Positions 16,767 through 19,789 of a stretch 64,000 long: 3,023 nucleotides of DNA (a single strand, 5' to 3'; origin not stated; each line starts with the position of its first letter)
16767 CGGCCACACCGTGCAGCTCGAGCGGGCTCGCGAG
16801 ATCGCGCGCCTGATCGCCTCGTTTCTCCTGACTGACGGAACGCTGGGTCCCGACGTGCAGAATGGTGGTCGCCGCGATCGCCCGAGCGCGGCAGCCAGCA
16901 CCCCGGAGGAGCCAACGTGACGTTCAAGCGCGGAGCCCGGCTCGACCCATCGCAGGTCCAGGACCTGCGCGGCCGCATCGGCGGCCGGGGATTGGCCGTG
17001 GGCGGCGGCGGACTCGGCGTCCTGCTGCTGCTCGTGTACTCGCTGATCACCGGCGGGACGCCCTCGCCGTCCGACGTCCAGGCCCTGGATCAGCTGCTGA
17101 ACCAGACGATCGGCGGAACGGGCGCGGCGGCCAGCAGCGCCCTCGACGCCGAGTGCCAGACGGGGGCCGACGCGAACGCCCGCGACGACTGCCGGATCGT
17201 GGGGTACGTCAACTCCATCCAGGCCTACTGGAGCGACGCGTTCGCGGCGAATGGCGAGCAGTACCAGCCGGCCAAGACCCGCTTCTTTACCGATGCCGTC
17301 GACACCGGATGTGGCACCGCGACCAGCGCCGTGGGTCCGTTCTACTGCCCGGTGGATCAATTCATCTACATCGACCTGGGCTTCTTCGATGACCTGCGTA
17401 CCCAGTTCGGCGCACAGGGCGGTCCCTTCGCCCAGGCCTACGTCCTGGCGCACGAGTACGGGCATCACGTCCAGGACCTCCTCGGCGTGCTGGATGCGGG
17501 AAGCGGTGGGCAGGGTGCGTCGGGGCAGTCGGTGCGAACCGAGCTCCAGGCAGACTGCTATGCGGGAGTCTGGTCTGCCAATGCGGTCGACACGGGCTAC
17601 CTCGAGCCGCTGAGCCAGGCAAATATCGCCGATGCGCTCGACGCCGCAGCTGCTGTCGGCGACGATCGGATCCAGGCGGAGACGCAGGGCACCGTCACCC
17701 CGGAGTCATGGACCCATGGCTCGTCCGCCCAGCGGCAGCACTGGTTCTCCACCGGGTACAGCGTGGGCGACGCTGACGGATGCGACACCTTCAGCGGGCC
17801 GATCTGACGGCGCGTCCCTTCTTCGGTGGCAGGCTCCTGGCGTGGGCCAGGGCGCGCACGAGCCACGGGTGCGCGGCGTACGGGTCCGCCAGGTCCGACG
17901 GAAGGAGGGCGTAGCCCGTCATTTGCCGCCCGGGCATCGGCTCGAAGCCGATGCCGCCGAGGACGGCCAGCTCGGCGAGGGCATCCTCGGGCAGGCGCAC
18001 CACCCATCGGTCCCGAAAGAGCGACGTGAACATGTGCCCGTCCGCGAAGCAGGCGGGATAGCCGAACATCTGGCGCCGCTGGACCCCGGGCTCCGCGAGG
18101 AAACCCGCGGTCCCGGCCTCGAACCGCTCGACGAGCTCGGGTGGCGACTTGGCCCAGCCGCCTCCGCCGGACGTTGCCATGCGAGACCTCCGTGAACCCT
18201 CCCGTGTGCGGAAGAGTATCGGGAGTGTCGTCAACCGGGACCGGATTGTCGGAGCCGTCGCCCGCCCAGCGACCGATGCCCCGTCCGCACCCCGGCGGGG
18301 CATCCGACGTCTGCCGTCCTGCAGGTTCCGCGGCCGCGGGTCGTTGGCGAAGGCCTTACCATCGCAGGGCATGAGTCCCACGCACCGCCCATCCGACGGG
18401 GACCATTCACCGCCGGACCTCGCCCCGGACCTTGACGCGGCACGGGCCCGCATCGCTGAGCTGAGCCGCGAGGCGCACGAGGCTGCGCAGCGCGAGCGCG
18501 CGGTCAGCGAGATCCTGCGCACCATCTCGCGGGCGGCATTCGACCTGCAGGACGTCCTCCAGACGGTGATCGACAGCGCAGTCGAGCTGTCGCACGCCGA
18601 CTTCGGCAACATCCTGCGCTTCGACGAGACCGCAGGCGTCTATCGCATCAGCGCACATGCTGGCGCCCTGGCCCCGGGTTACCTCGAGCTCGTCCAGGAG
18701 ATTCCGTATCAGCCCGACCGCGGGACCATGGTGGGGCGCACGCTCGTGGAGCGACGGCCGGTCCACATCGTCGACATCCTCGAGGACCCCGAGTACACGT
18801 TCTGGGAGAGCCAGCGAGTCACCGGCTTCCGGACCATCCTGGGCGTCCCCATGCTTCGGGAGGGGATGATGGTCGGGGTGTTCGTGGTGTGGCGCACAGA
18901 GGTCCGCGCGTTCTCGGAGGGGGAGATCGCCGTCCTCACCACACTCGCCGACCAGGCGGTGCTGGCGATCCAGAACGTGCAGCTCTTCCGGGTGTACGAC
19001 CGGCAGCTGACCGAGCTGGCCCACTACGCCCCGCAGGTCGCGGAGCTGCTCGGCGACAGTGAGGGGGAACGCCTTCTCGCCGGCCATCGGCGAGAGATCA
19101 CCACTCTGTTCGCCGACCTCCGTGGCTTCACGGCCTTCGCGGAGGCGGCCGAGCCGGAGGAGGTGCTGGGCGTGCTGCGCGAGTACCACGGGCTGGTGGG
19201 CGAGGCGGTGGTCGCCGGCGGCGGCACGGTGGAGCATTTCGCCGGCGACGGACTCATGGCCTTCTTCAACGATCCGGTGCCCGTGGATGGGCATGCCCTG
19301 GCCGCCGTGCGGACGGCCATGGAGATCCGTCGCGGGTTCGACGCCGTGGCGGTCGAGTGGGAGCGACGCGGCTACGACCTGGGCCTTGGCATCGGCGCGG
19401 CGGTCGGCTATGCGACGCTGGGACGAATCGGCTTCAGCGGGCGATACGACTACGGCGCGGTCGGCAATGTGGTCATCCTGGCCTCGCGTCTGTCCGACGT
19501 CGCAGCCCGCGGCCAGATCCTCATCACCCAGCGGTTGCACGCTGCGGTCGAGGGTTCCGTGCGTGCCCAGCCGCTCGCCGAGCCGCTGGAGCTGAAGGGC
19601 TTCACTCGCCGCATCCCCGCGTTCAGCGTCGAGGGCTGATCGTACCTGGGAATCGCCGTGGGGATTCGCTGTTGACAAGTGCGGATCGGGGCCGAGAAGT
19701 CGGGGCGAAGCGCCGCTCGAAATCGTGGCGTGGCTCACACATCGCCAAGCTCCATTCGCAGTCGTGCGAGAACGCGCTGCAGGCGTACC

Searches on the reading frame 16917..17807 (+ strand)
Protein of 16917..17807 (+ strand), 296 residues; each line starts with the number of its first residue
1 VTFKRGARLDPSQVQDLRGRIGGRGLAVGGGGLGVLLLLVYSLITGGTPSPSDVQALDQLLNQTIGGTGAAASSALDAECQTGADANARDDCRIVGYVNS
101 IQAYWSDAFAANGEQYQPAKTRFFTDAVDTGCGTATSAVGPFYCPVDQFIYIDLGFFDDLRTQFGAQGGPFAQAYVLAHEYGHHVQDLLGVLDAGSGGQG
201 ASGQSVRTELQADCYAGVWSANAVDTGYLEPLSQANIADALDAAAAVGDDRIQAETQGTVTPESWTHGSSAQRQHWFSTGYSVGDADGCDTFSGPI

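Call 9: search_protein_families(library=pfam, proteins=[window:16917-17807:+], max_evalue=0.01)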
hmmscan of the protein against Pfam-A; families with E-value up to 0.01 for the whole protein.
window:16917-17807:+ (296 aa): 1 family
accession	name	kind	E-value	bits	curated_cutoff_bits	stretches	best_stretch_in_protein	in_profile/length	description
PF04228.19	Zn_peptidase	-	2.8e-72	244.1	23.2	1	15-292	13-290/290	Putative neutral zinc metallopeptidase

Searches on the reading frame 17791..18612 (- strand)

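Call 9: search_protein_families(library=pfam, proteins=[window:17791-18612:-], max_evalue=0.01)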
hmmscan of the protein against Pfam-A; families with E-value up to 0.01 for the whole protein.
window:17791-18612:- (273 aa): 1 family
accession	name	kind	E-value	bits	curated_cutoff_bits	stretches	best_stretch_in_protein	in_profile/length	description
PF04993.18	TfoX_N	-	7.2e-10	39.3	30.1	1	176-258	8-91/91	TfoX N-terminal domain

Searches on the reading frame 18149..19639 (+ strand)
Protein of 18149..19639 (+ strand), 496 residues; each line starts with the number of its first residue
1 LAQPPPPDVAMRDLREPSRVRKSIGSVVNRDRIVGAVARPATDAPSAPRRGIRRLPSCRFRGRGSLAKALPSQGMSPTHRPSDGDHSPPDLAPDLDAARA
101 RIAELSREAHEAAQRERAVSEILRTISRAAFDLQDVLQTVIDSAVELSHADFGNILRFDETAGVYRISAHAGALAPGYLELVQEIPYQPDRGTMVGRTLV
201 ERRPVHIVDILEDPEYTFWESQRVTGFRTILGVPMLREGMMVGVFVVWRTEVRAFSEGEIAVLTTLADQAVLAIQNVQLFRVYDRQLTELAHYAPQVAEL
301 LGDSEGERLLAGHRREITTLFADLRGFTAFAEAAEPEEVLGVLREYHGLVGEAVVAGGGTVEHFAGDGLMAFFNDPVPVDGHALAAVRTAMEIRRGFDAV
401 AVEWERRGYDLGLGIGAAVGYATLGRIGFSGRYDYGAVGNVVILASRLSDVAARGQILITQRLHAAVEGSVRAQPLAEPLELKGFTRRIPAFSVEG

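Call 9: search_protein_families(library=pfam, proteins=[window:18149-19639:+], max_evalue=0.01)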
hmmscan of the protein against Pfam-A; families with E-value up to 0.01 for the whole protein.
window:18149-19639:+ (496 aa): 4 families
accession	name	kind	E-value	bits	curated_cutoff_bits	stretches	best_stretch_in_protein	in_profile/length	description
PF13185.12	GAF_2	-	3.6e-20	73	28.6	1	132-275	3-136/136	GAF domain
PF01590.32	GAF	-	3.7e-15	57.1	22.4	1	132-274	1-133/133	GAF domain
PF00211.25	Guanylate_cyc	-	1.1e-12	48.4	21.9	1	315-484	7-172/183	Adenylate and Guanylate cyclase catalytic domain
PF13492.12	GAF_3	-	2.9e-05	24.9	27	1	132-276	1-129/129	GAF domain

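Call 49: find_homologous_proteins(query=window:18371-19639:+)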
Query window:18371-19639:+ (422 aa): 7968 proteins with E <= 0.001 among 8000 candidates; the best 120 are listed.
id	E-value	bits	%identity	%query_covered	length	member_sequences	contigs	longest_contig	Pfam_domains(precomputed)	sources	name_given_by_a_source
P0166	6.8e-272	919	100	100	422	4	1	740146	PF13185.13,PF01590.33,PF00211.26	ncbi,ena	-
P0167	2.3e-256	868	68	95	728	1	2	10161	PF13185.13,PF01590.33,PF13492.13,PF00211.26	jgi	jgi:two-component system NtrC family sensor kinase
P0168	1.3e-222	757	66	94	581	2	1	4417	PF13185.13,PF01590.33,PF13492.13,PF00211.26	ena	-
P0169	2.5e-222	756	67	93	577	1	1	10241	PF13185.13,PF01590.33,PF13492.13,PF00211.26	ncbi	ncbi:MAG: GAF domain-containing protein, partial [Chloroflexota bacterium]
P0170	4.9e-218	742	60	94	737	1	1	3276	PF13185.13,PF01590.33,PF13492.13,PF00211.26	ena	-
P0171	8.1e-212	721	58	94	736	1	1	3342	PF13185.13,PF01590.33,PF13492.13,PF00211.26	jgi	-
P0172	4.0e-211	719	57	94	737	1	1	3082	PF13185.13,PF01590.33,PF13492.13,PF00211.26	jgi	-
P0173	1.1e-210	718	69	94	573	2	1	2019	PF13185.13,PF01590.33,PF13492.13,PF00211.26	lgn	-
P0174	1.9e-210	717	69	94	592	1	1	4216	PF13185.13,PF01590.33,PF13492.13,PF00211.26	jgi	jgi:class 3 adenylate cyclase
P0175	9.2e-208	708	68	96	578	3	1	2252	PF13185.13,PF01590.33,PF13492.13,PF00211.26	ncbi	-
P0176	2.6e-206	703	59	93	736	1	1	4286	PF13185.13,PF01590.33,PF13492.13,PF00211.26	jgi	-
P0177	2.9e-205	700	66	94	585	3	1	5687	PF13185.13,PF01590.33,PF13492.13,PF00211.26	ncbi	ncbi:MAG: GAF domain-containing protein [Candidatus Limnocylindria bacterium]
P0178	3.7e-205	700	67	94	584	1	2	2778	PF13185.13,PF01590.33,PF13492.13,PF00211.26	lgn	-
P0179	3.7e-204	696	68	94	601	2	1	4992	PF13185.13,PF01590.33,PF13492.13,PF00211.26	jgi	jgi:class 3 adenylate cyclase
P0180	3.9e-204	696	66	95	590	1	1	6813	PF13185.13,PF01590.33,PF13492.13,PF00211.26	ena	-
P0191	5.2e-199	679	77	96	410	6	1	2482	PF13185.13,PF01590.33,PF13492.13,PF00211.26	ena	-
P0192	2.9e-198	677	74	99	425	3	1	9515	PF13185.13,PF01590.33,PF13492.13,PF00211.26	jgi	jgi:class 3 adenylate cyclase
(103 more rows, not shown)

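Call 50: find_encoding_contigs(protein=P0192, flank=5000, max_places=2)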
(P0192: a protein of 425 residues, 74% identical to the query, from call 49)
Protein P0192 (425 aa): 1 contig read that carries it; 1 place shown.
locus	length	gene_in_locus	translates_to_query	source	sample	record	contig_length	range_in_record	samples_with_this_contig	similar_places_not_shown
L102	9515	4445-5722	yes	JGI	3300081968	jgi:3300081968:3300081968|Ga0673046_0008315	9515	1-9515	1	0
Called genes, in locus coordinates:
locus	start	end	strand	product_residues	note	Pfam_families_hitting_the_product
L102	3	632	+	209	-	?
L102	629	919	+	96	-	PF00708:Acylphosphatase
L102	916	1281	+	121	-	-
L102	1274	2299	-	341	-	PF01966:HD, PF13286:HD_assoc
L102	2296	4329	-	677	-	PF00999:Na_H_Exchanger, PF02254:TrkA_N, PF02148:zf-UBP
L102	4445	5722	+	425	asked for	PF01590:GAF, PF13185:GAF_2, PF13492:GAF_3, PF00211:Guanylate_cyc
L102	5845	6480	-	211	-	PF13845:Septum_form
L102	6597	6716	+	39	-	-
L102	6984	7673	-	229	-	PF00160:Pro_isomerase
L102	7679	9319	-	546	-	PF05960:DUF885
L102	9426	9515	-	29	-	?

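Call 51: find_encoding_contigs(protein=P0191, flank=5000, max_places=2)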
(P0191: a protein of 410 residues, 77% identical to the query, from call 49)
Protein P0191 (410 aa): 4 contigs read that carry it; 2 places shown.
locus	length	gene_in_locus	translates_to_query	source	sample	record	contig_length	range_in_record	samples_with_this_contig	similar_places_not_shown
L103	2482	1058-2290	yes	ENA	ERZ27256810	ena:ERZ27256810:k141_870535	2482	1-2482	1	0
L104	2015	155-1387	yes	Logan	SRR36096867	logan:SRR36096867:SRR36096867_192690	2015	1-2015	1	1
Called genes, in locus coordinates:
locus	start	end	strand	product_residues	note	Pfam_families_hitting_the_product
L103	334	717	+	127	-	-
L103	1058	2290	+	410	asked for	PF01590:GAF, PF13185:GAF_2, PF13492:GAF_3 (weak), PF00211:Guanylate_cyc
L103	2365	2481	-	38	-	?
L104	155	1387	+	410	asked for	PF01590:GAF, PF13185:GAF_2, PF13492:GAF_3 (weak), PF00211:Guanylate_cyc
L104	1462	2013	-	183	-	?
